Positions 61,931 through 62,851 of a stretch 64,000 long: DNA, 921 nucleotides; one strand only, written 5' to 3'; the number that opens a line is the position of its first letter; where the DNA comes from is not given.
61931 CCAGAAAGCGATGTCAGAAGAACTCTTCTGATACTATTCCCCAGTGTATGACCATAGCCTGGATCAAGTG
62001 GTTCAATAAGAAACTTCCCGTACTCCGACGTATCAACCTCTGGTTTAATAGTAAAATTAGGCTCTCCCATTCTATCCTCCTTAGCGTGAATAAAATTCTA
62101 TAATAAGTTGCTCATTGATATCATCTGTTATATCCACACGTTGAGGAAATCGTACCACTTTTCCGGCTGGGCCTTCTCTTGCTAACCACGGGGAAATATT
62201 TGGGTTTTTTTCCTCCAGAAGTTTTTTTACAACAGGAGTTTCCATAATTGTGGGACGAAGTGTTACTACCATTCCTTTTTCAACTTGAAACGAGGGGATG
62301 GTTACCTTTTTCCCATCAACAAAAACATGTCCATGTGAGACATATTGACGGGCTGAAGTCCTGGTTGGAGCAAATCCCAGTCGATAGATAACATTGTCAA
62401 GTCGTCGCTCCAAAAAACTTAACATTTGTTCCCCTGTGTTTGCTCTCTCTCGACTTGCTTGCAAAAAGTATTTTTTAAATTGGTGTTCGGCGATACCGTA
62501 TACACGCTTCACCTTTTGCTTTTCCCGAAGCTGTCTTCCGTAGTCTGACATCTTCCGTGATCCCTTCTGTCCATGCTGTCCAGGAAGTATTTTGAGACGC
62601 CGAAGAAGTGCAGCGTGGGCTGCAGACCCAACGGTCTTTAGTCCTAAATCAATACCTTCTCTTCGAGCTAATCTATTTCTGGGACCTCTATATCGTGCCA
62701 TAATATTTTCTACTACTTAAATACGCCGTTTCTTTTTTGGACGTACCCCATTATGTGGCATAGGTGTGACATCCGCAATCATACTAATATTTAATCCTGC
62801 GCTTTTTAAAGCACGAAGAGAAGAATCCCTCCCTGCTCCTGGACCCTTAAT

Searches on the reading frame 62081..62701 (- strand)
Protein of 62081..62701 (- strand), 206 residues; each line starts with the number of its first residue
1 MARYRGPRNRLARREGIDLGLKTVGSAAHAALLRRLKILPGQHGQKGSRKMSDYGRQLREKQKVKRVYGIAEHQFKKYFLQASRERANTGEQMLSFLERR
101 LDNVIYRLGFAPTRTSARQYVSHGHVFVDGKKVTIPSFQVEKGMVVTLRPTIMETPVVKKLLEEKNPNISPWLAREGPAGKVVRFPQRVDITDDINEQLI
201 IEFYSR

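Call 64: search_protein_families(library=pfam, proteins=[window:62081-62701:-])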
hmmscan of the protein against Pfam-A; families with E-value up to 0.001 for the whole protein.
window:62081-62701:- (206 aa): 2 families
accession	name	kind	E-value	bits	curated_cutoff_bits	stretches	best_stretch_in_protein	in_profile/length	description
PF00163.24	Ribosomal_S4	-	2.1e-23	83.3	23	1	3-98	1-95/95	Ribosomal protein S4/S9 N-terminal domain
PF01479.30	S4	-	2.9e-20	72.2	22.8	1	99-146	1-48/48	S4 domain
